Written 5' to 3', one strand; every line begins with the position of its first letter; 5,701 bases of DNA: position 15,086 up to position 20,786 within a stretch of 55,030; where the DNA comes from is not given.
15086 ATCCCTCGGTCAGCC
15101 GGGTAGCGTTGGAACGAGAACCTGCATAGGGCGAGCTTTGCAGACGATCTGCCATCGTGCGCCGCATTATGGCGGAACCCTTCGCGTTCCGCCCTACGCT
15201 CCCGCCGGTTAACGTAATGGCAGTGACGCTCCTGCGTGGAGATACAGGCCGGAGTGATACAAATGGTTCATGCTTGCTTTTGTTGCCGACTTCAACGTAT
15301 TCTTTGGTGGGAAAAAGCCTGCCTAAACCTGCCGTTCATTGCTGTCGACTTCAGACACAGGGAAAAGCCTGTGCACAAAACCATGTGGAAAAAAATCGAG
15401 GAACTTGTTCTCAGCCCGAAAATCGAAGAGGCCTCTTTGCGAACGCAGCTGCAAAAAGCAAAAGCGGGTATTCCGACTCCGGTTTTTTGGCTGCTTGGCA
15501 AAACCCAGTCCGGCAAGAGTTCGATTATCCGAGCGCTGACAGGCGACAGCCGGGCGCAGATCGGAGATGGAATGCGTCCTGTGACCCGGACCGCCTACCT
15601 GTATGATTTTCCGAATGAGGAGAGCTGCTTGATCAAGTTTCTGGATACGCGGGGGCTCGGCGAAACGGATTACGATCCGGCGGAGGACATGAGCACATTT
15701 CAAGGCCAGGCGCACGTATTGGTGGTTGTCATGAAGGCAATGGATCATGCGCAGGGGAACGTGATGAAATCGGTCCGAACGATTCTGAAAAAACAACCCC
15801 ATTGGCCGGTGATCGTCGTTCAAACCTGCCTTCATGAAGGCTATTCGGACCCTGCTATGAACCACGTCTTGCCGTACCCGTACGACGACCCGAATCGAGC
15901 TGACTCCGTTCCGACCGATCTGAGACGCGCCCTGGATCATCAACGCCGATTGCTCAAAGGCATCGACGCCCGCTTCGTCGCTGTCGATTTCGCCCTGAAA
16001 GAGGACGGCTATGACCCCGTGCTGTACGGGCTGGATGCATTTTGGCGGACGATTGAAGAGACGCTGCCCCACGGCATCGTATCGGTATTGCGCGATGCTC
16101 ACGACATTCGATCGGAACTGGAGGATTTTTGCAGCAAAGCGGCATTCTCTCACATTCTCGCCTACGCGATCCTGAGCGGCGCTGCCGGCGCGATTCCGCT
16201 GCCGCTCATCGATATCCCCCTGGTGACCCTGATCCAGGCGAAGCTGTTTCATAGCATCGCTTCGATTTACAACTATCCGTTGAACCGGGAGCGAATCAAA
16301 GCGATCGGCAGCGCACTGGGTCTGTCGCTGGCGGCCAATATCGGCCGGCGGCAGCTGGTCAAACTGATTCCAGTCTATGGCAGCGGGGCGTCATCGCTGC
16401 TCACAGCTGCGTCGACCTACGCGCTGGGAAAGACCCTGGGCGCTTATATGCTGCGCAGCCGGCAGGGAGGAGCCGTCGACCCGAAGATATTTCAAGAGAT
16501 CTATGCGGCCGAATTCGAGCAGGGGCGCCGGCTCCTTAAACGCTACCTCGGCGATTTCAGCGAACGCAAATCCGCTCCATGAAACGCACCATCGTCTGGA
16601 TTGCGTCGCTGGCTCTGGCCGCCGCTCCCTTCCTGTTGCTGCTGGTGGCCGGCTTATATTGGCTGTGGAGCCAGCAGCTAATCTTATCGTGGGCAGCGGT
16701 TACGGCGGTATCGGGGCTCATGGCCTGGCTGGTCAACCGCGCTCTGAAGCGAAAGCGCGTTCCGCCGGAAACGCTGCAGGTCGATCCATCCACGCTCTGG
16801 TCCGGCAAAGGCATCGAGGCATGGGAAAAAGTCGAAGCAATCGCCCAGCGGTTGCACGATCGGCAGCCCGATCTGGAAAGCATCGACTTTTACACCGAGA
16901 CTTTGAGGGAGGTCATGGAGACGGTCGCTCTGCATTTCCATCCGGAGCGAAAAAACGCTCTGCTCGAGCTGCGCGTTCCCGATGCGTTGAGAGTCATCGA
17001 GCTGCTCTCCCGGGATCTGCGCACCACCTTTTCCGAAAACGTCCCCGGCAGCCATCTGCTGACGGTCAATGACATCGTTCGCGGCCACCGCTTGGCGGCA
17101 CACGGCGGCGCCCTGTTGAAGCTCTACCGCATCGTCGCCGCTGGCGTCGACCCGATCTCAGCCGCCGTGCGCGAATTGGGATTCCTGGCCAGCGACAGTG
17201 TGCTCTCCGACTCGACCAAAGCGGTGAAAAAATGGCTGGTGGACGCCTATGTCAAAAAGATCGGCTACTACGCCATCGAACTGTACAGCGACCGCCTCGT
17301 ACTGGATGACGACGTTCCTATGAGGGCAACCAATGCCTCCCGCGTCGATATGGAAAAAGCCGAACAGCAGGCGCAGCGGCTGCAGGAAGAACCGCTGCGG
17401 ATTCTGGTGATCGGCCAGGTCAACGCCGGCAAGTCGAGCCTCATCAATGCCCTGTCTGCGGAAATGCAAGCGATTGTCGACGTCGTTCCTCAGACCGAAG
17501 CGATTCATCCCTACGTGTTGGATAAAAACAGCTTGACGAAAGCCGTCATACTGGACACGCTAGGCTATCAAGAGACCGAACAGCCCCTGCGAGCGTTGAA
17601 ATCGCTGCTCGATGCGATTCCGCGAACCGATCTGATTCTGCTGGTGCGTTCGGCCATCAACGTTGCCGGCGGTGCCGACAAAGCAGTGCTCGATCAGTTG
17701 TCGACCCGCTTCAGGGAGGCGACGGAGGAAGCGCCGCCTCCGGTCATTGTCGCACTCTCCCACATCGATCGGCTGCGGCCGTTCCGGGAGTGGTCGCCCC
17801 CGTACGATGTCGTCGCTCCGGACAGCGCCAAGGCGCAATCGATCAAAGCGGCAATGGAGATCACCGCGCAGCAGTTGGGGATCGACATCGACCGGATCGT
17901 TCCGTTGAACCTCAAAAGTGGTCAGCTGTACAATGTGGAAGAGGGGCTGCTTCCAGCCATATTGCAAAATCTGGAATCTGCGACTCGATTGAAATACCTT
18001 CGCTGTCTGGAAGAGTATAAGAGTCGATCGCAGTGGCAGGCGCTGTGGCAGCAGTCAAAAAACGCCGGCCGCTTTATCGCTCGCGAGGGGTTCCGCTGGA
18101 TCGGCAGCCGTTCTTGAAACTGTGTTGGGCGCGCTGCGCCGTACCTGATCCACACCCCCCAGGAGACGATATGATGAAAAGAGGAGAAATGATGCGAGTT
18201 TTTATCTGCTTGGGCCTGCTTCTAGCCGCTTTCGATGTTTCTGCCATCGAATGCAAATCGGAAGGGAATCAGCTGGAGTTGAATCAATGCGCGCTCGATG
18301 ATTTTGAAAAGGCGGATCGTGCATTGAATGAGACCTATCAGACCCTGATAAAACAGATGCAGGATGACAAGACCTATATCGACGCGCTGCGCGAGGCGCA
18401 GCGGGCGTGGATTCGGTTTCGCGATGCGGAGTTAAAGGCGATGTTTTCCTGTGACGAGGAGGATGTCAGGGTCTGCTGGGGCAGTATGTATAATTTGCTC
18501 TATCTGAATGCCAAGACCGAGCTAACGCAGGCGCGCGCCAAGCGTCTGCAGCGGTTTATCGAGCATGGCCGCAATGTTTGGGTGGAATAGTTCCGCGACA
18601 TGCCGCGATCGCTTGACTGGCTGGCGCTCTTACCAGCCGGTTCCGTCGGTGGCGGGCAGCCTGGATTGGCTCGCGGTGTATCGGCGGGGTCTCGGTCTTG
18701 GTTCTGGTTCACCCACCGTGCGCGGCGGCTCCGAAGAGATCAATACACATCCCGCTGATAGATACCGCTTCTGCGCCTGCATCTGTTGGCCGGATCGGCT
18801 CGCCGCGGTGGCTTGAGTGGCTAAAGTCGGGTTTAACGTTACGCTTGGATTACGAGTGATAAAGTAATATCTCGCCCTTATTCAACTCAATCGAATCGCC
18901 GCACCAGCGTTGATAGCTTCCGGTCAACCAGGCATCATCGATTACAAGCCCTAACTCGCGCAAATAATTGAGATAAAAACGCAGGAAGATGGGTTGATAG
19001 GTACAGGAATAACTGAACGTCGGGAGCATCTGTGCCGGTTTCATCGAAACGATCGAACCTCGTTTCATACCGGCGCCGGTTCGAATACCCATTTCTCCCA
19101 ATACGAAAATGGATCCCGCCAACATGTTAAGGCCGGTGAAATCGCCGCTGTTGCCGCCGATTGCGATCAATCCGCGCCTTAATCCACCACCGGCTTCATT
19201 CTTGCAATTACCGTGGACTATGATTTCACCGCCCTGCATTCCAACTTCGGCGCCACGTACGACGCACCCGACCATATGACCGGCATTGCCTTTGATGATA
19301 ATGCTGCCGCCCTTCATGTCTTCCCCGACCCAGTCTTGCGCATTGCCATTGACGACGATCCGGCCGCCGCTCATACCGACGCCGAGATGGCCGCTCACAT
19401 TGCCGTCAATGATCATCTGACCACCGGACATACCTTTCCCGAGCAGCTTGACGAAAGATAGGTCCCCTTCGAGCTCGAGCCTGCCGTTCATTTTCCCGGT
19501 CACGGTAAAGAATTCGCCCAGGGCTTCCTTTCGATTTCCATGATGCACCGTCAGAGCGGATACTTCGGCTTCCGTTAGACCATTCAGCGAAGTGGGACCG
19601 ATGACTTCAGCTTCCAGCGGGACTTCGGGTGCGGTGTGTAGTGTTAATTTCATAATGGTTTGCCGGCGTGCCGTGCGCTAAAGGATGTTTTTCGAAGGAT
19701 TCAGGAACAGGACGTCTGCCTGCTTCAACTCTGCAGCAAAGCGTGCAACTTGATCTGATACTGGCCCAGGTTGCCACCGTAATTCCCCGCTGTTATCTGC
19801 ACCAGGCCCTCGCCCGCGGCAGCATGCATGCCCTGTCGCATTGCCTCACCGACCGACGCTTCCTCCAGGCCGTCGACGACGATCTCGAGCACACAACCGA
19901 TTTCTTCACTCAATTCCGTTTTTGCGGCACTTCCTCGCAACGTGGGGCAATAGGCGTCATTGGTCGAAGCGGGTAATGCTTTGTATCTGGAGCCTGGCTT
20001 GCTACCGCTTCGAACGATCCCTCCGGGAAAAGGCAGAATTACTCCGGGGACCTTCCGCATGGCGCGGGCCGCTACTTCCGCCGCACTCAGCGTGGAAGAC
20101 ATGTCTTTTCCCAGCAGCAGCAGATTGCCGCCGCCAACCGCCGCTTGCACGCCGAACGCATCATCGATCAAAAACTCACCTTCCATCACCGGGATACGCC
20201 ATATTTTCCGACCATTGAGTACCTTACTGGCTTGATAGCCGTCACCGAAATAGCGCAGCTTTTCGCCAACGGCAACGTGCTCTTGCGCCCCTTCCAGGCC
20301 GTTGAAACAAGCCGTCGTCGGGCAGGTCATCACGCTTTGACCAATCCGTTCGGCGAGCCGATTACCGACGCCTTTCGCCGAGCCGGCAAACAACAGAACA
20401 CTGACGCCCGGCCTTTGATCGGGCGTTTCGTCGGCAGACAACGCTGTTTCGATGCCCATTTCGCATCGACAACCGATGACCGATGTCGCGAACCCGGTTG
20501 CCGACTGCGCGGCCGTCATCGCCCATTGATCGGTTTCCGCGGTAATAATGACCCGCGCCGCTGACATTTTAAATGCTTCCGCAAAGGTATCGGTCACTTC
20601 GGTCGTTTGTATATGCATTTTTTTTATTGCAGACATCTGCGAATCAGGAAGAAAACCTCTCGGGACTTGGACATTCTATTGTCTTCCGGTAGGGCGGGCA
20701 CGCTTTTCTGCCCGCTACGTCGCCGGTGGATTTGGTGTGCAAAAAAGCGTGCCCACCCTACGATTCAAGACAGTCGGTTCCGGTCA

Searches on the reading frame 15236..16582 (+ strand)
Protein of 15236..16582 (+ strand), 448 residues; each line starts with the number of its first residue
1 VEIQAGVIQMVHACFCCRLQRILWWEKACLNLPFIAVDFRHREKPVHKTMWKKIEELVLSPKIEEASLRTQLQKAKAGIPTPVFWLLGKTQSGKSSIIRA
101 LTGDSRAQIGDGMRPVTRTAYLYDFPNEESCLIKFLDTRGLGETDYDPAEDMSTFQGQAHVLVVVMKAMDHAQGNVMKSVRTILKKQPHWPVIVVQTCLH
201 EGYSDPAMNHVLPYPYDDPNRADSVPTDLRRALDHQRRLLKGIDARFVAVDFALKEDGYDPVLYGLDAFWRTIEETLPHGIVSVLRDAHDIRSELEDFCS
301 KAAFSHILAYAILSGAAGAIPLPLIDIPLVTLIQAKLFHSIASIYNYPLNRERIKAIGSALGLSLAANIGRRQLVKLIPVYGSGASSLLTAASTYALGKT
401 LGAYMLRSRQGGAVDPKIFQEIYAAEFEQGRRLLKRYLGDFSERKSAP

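Call 11: search_protein_families(library=ncbifam, proteins=[window:15236-16582:+], max_evalue=0.00001)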
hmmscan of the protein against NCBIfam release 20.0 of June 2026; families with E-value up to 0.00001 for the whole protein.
window:15236-16582:+ (448 aa): 0 families

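Call 12: search_protein_families(library=pfam, proteins=[window:15236-16582:+], max_evalue=0.001)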
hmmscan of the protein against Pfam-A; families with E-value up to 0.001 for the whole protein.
window:15236-16582:+ (448 aa): 3 families
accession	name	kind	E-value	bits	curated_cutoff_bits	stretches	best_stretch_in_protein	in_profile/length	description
PF01926.29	MMR_HSR1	-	4.2e-08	33.7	21.9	1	86-195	4-110/113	50S ribosome-binding GTPase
PF05128.17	DUF697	-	1.9e-05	24.9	27.7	1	292-367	11-87/162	Domain of unknown function (DUF697)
PF12787.12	EcsC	-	0.00087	19.5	30.4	0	313-356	104-146/240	EcsC protein family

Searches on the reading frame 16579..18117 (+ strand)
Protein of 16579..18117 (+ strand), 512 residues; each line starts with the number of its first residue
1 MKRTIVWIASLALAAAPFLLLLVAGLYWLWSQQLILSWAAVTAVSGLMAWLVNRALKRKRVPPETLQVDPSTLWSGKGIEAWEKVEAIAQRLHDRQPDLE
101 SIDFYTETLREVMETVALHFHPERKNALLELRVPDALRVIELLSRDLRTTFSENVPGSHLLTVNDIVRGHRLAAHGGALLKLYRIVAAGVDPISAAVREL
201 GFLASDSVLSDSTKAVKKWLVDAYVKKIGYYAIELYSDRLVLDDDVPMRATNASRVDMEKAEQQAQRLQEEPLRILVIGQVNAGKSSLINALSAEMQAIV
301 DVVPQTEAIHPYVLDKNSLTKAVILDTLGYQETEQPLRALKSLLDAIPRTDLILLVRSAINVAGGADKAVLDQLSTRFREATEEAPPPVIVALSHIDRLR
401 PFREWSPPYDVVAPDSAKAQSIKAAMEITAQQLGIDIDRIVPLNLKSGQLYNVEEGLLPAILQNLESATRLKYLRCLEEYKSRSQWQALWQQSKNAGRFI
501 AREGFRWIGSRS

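Call 11: search_protein_families(library=ncbifam, proteins=[window:16579-18117:+], max_evalue=0.00001)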
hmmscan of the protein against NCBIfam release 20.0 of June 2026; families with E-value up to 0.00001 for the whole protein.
window:16579-18117:+ (512 aa): 9 families
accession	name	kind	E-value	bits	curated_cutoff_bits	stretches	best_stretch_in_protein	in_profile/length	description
TIGR03594.1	GTPase_EngA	equivalog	1.5e-09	37.4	306.7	1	260-373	163-281/432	ribosome biogenesis GTPase Der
NF000908.1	PRK00089.1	equivalog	3.1e-09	36.5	237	1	275-407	6-131/291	GTPase Era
TIGR00450.1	mnmE_trmE_thdF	equivalog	1.5e-08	34.2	252.6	1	263-356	201-295/446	tRNA uridine-5-carboxymethylaminomethyl(34) synthesis GTPase MnmE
TIGR03918.1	GTP_HydF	equivalog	1.6e-08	33.8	325.55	1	272-399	7-128/392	[FeFe] hydrogenase H-cluster maturation GTPase HydF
TIGR03156.1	GTP_HflX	equivalog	6.3e-08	31.9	216.75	1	238-362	155-281/351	GTPase HflX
TIGR00436.1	era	equivalog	1.4e-07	31.1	116.25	1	274-376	2-105/270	GTPase Era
TIGR00231.1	small_GTP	domain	1.7e-07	31.2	42.5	1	273-382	4-109/164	GTP-binding protein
NF003661.0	PRK05291.1-3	equivalog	5.9e-06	25.9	380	1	261-338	206-282/448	tRNA uridine-5-carboxymethylaminomethyl(34) synthesis GTPase MnmE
TIGR03596.1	GTPase_YlqF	equivalog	6.7e-06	25.7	208.2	0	258-300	104-146/276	ribosome biogenesis GTPase YlqF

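Call 12: search_protein_families(library=pfam, proteins=[window:16579-18117:+], max_evalue=0.001)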
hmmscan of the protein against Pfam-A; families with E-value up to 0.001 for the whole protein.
window:16579-18117:+ (512 aa): 2 families
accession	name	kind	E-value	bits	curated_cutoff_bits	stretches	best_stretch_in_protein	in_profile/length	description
PF01926.29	MMR_HSR1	-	1.5e-11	44.8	21.9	1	274-391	1-109/113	50S ribosome-binding GTPase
PF00350.29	Dynamin_N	-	4e-06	27.4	27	1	275-308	1-34/168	Dynamin family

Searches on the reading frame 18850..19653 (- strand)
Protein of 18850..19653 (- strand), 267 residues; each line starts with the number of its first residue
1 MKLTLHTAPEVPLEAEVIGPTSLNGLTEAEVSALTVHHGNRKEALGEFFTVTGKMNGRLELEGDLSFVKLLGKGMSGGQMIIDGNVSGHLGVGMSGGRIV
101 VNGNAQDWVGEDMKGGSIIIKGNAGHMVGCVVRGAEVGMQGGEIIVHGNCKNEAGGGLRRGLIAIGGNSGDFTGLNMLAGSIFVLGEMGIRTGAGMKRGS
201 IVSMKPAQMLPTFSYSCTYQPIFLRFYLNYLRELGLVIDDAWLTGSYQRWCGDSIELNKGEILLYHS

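Call 11: search_protein_families(library=ncbifam, proteins=[window:18850-19653:-], max_evalue=0.00001)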
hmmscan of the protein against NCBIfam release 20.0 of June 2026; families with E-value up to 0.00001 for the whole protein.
window:18850-19653:- (267 aa): 2 families
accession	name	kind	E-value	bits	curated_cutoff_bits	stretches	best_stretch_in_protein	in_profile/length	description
TIGR03122.1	one_C_dehyd_C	equivalog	1.8e-73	247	130.65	1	2-263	2-259/260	formylmethanofuran dehydrogenase subunit C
NF042910.1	FMH_DH_FwdC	exception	5.2e-49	166.7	340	1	2-225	3-230/271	tungsten-dependent formylmethanofuran dehydrogenase subunit FwdC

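Call 12: search_protein_families(library=pfam, proteins=[window:18850-19653:-], max_evalue=0.001)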
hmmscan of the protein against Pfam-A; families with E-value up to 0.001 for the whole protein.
window:18850-19653:- (267 aa): 1 family
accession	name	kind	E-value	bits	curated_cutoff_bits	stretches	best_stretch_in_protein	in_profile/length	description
PF01493.24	GXGXG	-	7.8e-11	42.3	32.5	1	89-204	43-163/190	GXGXG motif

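Call 74: search_solved_structures(query=window:18850-19653:-, max_evalue=0.00001, show_alignments=2)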
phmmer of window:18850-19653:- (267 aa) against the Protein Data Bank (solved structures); distinct sequences matched with E-value up to 0.00001: 6.
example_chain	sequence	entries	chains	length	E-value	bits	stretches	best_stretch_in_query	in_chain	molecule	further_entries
9sw6_K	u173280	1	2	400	4.8e-46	160.6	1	10-220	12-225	Molybdenum-containing formylmethanofuran dehydrogenase 1 subunit C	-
8rja_C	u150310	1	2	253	1.8e-41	145.7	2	3-149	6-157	formylmethanofuran dehydrogenase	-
5t5i_C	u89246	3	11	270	4.7e-37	131.2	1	3-155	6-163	Tungsten-containing formylmethanofuran dehydrogenase 2 subunit C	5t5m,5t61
6s6y_C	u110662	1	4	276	5.8e-36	127.6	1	17-263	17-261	Formylmethanofuran dehydrogenase subunit C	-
9sfi_R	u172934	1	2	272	6.5e-34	120.9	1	8-218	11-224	Tungsten-containing formylmethanofuran dehydrogenase 2 subunit C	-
7bkb_I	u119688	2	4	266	2.3e-24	89.6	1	3-199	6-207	Formylmethanofuran dehydrogenase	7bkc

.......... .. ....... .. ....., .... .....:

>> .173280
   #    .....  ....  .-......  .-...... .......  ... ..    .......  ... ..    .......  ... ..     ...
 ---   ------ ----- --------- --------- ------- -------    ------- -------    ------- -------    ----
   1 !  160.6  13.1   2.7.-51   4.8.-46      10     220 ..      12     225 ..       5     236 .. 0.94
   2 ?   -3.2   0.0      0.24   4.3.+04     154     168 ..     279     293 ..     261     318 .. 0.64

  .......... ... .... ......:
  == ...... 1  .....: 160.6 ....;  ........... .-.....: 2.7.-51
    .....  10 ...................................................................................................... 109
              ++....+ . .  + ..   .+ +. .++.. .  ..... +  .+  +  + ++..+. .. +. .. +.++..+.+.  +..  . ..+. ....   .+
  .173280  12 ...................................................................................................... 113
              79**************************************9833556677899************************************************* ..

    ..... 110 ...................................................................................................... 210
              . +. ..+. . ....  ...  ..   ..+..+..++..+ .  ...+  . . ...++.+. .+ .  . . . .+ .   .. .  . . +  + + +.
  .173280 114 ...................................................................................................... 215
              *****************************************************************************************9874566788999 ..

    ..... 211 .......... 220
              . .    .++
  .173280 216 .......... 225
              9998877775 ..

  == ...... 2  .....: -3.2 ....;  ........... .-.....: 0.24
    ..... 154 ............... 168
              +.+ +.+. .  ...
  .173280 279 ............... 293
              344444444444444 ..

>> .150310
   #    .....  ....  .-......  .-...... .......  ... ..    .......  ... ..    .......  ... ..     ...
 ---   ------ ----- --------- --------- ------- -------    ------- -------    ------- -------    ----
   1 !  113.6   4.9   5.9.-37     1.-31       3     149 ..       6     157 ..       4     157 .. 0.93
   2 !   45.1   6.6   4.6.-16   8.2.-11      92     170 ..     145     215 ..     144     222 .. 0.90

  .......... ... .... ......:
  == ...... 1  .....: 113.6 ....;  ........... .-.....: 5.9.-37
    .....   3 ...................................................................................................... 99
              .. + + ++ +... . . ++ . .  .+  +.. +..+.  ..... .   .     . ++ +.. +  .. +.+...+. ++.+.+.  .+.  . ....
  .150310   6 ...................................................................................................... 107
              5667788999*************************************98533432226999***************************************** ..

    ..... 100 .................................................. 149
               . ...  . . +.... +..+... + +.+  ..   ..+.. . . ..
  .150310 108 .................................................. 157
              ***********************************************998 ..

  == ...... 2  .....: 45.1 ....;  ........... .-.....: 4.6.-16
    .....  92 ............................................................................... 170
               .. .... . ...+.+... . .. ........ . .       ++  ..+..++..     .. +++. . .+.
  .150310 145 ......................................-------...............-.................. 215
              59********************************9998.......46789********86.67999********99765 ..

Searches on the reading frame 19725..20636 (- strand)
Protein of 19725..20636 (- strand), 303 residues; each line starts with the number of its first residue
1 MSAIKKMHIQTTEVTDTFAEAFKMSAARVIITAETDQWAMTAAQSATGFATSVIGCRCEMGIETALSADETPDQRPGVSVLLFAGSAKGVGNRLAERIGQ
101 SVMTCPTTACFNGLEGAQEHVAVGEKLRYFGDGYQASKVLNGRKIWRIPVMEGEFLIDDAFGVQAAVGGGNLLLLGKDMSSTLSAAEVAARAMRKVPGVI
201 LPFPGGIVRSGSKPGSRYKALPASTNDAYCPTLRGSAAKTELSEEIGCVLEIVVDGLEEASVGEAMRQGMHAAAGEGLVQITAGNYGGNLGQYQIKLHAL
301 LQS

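Call 11: search_protein_families(library=ncbifam, proteins=[window:19725-20636:-], max_evalue=0.00001)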
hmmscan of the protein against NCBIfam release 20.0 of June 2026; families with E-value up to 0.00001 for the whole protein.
window:19725-20636:- (303 aa): 2 families
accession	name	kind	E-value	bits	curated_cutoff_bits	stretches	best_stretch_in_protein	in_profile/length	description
NF002554.0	PRK02114.1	subfamily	4.7e-132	439.9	297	1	7-301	1-296/297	formylmethanofuran--tetrahydromethanopterin N-formyltransferase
TIGR03119.1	one_C_fhcD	equivalog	6.3e-128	426.3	292.6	1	14-300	1-288/288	formylmethanofuran--tetrahydromethanopterin N-formyltransferase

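Call 12: search_protein_families(library=pfam, proteins=[window:19725-20636:-], max_evalue=0.001)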
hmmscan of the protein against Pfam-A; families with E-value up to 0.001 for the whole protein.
window:19725-20636:- (303 aa): 2 families
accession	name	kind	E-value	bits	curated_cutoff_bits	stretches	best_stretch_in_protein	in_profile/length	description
PF02741.20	FTR_C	-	2.7e-60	203.2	25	1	153-300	1-149/149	FTR, proximal lobe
PF01913.23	FTR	-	4.6e-60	202.1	27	1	7-150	1-142/142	Formylmethanofuran-tetrahydromethanopterin formyltransferase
